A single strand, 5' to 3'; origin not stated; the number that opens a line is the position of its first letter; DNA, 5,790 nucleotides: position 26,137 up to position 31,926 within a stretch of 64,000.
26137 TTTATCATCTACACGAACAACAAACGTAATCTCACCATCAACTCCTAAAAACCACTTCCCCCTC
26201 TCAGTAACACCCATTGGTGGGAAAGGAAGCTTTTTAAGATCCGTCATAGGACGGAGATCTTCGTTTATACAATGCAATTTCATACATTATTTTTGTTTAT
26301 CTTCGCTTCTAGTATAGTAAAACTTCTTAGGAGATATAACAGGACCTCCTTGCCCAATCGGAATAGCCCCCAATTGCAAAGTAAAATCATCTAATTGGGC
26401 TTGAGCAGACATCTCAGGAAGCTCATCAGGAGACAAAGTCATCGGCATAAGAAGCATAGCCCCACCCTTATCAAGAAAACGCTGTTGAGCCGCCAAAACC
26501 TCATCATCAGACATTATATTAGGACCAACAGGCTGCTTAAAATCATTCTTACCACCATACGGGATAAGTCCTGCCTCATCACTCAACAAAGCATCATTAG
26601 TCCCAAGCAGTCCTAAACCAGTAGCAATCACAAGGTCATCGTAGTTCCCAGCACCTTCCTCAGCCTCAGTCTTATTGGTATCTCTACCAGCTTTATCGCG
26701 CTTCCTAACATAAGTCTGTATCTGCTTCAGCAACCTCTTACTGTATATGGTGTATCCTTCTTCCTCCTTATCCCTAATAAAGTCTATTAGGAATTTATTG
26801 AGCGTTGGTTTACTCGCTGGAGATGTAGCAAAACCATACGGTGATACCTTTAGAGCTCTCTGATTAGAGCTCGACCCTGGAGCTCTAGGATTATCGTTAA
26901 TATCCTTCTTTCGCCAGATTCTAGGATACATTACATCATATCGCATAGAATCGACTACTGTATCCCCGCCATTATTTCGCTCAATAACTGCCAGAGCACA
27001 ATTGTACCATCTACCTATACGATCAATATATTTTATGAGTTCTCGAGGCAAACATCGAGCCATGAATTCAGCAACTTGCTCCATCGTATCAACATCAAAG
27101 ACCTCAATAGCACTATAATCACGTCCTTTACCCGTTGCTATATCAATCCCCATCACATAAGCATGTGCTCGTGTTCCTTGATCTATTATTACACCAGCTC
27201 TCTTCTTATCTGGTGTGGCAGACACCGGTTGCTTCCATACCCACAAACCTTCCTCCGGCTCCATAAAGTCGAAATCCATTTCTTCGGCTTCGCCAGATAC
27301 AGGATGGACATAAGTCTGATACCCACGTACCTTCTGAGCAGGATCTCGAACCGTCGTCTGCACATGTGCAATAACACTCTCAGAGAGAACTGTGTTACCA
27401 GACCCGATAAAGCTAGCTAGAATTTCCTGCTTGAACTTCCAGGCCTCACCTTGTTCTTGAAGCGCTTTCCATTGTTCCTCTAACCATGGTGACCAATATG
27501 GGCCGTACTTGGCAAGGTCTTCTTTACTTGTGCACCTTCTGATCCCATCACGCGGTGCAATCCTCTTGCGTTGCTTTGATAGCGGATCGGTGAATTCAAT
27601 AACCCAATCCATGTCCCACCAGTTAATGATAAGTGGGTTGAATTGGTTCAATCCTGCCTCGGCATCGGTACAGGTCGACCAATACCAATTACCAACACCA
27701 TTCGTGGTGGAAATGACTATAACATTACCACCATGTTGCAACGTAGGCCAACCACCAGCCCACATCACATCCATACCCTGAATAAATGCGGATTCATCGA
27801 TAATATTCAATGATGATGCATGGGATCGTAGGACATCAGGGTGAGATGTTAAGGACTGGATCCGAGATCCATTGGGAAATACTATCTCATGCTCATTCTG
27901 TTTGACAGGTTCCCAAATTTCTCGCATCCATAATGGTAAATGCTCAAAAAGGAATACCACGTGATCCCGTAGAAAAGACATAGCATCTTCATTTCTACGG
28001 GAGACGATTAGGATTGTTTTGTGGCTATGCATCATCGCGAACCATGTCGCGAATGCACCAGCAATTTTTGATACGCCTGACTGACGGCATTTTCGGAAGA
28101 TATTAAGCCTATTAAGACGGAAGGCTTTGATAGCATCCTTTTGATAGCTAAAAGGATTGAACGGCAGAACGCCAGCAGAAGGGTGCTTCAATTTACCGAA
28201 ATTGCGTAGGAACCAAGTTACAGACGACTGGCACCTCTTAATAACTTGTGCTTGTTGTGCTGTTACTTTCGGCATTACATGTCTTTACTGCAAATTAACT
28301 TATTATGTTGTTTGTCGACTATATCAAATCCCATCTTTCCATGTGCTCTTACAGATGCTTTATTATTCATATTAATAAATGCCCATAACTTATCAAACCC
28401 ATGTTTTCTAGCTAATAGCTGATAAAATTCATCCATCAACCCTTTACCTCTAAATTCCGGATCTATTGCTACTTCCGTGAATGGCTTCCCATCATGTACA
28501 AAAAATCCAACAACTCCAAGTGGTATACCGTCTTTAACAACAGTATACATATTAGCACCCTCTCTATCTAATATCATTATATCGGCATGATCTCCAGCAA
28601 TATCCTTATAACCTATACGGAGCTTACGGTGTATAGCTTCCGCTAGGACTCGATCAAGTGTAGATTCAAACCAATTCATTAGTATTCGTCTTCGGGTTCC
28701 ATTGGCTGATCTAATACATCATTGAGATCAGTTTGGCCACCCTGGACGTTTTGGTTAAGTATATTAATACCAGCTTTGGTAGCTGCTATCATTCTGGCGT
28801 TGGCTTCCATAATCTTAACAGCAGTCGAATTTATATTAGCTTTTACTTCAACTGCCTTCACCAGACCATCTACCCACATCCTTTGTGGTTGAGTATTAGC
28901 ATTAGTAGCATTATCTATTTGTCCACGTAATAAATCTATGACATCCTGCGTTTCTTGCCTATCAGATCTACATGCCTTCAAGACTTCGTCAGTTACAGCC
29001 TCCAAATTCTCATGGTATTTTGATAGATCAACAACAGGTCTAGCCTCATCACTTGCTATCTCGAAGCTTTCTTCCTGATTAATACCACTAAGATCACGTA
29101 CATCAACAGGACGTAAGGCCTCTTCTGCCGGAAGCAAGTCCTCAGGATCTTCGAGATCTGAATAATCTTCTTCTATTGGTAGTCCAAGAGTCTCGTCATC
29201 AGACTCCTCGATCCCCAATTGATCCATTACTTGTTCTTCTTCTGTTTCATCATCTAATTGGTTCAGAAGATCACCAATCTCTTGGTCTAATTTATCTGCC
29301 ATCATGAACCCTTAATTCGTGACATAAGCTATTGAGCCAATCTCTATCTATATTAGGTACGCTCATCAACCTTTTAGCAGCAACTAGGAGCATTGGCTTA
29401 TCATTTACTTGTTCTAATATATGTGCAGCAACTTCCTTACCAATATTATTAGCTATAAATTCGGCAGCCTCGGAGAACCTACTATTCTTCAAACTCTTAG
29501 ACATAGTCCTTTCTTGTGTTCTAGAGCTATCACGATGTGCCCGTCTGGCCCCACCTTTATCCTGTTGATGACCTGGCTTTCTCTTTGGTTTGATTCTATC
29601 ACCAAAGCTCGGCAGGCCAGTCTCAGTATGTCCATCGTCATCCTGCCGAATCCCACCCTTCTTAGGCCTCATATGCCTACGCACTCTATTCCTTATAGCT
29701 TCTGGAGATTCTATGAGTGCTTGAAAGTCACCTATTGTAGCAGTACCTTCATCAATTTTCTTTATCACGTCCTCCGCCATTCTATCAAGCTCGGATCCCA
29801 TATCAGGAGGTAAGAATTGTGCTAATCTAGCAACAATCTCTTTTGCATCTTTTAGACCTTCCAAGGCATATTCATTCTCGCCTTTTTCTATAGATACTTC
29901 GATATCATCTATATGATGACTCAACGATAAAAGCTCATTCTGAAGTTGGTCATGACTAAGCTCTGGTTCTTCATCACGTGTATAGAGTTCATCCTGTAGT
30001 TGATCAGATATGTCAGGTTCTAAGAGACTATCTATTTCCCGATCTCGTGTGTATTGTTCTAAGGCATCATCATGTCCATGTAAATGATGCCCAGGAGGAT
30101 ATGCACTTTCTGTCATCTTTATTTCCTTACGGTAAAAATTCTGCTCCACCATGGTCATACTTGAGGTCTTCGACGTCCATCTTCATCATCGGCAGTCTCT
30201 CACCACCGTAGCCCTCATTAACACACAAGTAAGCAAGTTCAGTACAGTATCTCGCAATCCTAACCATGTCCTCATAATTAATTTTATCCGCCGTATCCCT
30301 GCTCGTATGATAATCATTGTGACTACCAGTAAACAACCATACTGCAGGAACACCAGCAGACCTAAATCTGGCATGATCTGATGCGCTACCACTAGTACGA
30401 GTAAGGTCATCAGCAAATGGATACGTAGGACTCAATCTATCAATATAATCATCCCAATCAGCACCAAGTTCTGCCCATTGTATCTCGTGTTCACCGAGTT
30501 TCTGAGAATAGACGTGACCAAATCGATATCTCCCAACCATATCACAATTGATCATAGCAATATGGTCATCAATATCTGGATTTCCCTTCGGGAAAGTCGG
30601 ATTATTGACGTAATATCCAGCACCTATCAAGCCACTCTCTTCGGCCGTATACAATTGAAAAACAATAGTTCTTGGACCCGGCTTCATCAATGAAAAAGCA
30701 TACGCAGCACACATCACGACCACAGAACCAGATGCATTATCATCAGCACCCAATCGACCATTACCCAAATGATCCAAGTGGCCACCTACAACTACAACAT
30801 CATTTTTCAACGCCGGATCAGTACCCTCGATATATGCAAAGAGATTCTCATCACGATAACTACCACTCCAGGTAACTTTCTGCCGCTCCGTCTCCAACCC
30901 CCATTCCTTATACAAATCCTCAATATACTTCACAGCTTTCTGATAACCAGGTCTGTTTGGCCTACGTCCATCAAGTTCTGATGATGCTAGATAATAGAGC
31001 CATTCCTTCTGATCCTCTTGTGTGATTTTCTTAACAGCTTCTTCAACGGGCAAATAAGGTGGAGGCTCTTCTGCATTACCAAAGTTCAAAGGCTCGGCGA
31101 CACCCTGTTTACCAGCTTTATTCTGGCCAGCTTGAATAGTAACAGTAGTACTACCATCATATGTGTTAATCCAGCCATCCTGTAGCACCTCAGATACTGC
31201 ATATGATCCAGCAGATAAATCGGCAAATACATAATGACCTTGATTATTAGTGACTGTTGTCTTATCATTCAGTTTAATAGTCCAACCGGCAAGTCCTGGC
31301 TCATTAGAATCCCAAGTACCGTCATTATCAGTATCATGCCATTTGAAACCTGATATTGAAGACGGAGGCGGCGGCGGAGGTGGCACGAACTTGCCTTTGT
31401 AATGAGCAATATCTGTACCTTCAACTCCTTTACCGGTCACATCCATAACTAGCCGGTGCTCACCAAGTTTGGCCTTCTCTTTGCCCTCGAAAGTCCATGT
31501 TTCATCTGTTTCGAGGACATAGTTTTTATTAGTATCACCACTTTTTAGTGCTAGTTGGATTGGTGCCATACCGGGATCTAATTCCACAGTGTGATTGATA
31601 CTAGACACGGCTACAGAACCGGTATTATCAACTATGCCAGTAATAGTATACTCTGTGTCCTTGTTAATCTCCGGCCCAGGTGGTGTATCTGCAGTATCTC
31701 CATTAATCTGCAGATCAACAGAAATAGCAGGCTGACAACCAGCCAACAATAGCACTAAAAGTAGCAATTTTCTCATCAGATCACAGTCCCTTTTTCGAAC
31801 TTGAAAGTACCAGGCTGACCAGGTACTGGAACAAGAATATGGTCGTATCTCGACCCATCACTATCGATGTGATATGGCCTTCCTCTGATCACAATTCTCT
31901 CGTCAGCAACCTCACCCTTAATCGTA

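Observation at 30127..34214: Late lipoprotein / cysteine protease / lipoprotein-metallopeptidase triad: a possible protease-based envelope-attack module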

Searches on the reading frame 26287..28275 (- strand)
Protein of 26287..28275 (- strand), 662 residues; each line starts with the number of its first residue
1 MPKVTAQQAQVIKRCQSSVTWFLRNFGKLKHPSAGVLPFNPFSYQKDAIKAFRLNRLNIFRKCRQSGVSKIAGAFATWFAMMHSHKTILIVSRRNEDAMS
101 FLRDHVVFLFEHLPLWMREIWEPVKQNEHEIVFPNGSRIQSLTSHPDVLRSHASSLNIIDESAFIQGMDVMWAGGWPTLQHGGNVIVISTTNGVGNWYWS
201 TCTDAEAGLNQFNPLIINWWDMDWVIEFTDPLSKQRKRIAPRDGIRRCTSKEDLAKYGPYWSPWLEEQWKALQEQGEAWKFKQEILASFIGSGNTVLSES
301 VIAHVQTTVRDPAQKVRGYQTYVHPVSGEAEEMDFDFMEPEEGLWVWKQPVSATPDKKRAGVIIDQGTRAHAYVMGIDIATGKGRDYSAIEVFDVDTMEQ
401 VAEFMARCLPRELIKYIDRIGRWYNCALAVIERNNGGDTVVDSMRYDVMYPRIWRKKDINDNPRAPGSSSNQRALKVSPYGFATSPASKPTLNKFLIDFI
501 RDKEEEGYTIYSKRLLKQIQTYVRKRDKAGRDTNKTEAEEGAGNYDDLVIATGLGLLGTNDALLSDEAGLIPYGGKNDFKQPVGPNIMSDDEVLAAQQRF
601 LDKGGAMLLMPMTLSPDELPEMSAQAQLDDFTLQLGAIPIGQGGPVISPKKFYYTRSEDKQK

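Call 8: search_dna_similar(query=window:26287-28275:-, collection=phages, mode=protein, max_rows=15)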
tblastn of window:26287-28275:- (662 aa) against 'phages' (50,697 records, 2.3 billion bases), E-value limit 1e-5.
Records with a match: 2703; places in all: 2704; records where one place covers at least 80% of the query: 250.
Best place of each record, by identity: <60% 2703.
By first word of the organism name: Escherichia 673; Synechococcus 378; Klebsiella 330; Vibrio 229; Salmonella 202; Shigella 93; Aeromonas 81; Acinetobacter 71; Cyanophage 61; Enterobacter 59; and 67 more.
By host as written in the record: - 624; Escherichia coli 280; Klebsiella pneumoniae 114; Synechococcus 107; Synechococcus sp. 38; Escherichia coli O157:H7 38; Salmonella enterica 29; Synechococcus sp. WH7803 28; and 576 more.
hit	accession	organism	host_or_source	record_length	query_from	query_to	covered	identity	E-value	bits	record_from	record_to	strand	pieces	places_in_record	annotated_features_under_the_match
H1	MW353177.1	Flavobacterium phage vB_FspM_immuto_13-6C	Flavobacterium sp. LMO8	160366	9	570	85%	27.0%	9e-51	196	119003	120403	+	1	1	terminase large subunit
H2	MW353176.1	Flavobacterium phage vB_FspM_immuto_3-5A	Flavobacterium sp. LMO8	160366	9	570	85%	27.0%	3e-50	195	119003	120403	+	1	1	terminase large subunit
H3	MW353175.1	Flavobacterium phage vB_FspM_immuto_2-6A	Flavobacterium sp. LMO8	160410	9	570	85%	27.0%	3e-50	195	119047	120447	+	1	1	terminase large subunit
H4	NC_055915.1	Flavobacterium phage vB_FspM_immuto_2-6A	Flavobacterium sp. LMO8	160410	9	570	85%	27.0%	3e-50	195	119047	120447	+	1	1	terminase large subunit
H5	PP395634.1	Microcystis phage Mel-JY01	Microcystis elabens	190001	14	570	84%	26.8%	2e-53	204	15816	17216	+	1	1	large terminase protein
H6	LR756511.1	uncultured phage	metagenomic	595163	14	566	84%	26.6%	2e-47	186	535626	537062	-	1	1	record has no annotation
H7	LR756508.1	uncultured phage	metagenomic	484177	14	563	83%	26.5%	5e-48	188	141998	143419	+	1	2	record has no annotation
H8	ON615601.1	Synechococcus phage BUCT-ZZ01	Synechococcus elongatus PCC 7942 = ...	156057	5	548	82%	26.8%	4e-31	136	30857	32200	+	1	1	terminase large subunit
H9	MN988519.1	Rhizobium phage RHph_I1_18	Rhizobium phaseoli I1_18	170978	8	554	83%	24.1%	2e-32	140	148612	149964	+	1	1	terminase large subunit protein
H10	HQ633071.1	Synechococcus phage S-SKS1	Synechococcus sp. WH7803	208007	3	551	83%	23.9%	2e-27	125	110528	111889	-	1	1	terminase large subunit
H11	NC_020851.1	Synechococcus phage S-SKS1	Synechococcus sp. WH7803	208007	3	551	83%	23.9%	2e-27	125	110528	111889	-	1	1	terminase large subunit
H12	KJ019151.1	Synechococcus phage ACG-2014f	-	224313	5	551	83%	23.9%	6e-33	142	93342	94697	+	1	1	terminase large subunit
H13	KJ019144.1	Synechococcus phage ACG-2014f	-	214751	5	551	83%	23.9%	1e-32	141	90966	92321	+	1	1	terminase large subunit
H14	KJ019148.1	Synechococcus phage ACG-2014f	-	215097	5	551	83%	23.9%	1e-32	141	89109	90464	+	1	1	terminase large subunit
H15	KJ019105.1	Synechococcus phage ACG-2014f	-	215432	5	551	83%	23.9%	1e-32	141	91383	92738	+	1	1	terminase large subunit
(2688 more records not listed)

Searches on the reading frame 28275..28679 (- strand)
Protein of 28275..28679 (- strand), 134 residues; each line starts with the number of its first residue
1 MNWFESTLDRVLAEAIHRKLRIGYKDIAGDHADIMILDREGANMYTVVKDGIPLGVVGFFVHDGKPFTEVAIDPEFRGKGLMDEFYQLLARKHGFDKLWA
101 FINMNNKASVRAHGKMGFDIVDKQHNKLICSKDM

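Call 3: search_protein_families(library=pfam, proteins=[window:28275-28679:-], max_evalue=0.01)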
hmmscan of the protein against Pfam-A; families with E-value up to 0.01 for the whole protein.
window:28275-28679:- (134 aa): 4 families
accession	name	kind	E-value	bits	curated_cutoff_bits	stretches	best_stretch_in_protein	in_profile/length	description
PF13302.13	Acetyltransf_3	-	2.5e-09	38.4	25.4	1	39-118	51-137/138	Acetyltransferase (GNAT) domain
PF00583.31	Acetyltransf_1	-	3.9e-09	37.2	20.7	1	33-118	21-116/116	Acetyltransferase (GNAT) family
PF13508.13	Acetyltransf_7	-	5.6e-05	23.9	27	1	43-118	4-82/84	Acetyltransferase (GNAT) domain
PF13673.13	Acetyltransf_10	-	0.003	18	23.6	1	32-125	22-114/128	Acetyltransferase (GNAT) domain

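Call 4: search_protein_families(library=phrogs, proteins=[window:28275-28679:-], max_evalue=0.01)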
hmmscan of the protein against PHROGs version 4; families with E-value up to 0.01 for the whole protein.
window:28275-28679:- (134 aa): 1 family
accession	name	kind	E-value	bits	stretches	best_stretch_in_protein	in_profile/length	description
phrog_1249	-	other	6.8e-09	36.7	1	39-130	56-158/180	acetyltransferase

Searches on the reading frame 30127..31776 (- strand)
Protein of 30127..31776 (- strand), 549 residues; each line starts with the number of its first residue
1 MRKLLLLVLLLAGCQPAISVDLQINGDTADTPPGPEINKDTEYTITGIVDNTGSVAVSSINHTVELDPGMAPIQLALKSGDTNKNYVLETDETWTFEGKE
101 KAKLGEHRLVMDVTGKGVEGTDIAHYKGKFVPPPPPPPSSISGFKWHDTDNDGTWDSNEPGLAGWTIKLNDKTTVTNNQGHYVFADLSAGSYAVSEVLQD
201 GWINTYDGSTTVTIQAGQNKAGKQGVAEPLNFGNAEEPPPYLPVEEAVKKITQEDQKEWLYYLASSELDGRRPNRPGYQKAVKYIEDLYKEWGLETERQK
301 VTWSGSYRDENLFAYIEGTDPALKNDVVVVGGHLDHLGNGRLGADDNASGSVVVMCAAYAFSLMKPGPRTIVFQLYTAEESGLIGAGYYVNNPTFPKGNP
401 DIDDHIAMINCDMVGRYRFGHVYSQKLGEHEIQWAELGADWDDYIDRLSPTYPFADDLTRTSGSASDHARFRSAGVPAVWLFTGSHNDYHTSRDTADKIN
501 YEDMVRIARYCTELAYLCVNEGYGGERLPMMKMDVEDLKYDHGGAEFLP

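Call 3: search_protein_families(library=pfam, proteins=[window:30127-31776:-], max_evalue=0.01)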
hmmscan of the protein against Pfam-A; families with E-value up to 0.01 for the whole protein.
window:30127-31776:- (549 aa): 6 families
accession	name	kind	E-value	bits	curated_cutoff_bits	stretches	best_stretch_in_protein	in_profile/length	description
PF04389.22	Peptidase_M28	-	5.3e-35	121.3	21.3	1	311-513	1-191/193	Peptidase family M28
PF17210.9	SdrD_B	-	2.9e-11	44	29.7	1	140-210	2-78/112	SdrD B-like domain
PF01546.33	Peptidase_M20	-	0.0009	19.6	24.6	1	343-514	32-203/206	Peptidase family M20/M25/M40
PF17802.7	SpaA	-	0.0014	19.2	23.1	1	161-217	15-79/91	Prealbumin-like fold domain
PF13620.12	CarboxypepD_reg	-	0.0015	19.2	32.3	1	160-195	12-53/82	Carboxypeptidase regulatory-like domain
PF11008.14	DUF2846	-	0.0063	17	34.3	0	164-219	23-73/92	Protein of unknown function (DUF2846)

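Call 4: search_protein_families(library=phrogs, proteins=[window:30127-31776:-], max_evalue=0.01)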
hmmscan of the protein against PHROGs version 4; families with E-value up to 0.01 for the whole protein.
window:30127-31776:- (549 aa): 1 family
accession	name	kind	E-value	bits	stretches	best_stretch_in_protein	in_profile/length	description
phrog_35827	-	unknown function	0.00023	20.8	1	324-416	113-206/438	-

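Call 54: find_homologous_proteins(query=window:30127-31776:-, max_evalue=0.00001)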
Query window:30127-31776:- (549 aa): 1674 proteins with E <= 0.00001 among 8000 candidates; the best 120 are listed.
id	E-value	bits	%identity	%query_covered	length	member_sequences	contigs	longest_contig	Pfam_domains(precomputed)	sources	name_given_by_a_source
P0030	3.4e-109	384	61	51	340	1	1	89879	PF04389.23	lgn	-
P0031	5.5e-108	380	61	52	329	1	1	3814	PF04389.23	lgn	-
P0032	7.4e-108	380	61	52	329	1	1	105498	PF04389.23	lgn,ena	-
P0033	9.4e-108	379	62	51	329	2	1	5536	PF04389.23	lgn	-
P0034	4.5e-106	374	60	52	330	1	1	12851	PF04389.23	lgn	-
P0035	8.8e-106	373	58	56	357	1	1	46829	PF04389.23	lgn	-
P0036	2.1e-105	372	59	53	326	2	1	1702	PF04389.23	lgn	-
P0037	2.3e-104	368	60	52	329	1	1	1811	PF04389.23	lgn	-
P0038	3.9e-104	367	59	53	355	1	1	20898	PF04389.23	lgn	-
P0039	4.6e-104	367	60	52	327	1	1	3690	PF04389.23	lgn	-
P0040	6.5e-102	360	59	52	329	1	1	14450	PF04389.23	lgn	-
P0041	3.3e-100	354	55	56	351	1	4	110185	PF04389.23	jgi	-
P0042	4.0e-98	348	60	51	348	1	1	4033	PF04389.23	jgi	jgi:hypothetical protein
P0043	1.7e-97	346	54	56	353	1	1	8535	PF04389.23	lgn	-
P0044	1.8e-97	345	54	56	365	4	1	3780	PF04389.23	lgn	-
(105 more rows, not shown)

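Call 56: find_encoding_contigs(protein=P0032, flank=10000, max_places=1)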
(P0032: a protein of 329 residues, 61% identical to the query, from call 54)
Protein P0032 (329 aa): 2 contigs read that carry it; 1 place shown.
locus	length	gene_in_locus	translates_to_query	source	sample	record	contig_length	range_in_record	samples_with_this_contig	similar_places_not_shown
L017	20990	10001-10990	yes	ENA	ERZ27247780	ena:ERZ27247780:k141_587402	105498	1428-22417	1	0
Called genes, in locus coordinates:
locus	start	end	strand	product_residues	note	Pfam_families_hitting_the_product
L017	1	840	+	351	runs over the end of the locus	-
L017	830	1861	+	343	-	PF00454:PI3_PI4_kinase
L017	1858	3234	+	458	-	-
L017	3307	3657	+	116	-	-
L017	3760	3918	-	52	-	-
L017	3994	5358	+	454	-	-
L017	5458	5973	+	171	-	-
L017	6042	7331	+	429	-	PF25209:Phage_capsid_4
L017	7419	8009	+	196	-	-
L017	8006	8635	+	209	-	-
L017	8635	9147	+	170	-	-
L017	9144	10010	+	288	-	-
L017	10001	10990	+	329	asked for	PF04389:Peptidase_M28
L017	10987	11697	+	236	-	PF02353:CMAS (weak), PF08241:Methyltransf_11 (weak), PF13649:Methyltransf_25 (weak)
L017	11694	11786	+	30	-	-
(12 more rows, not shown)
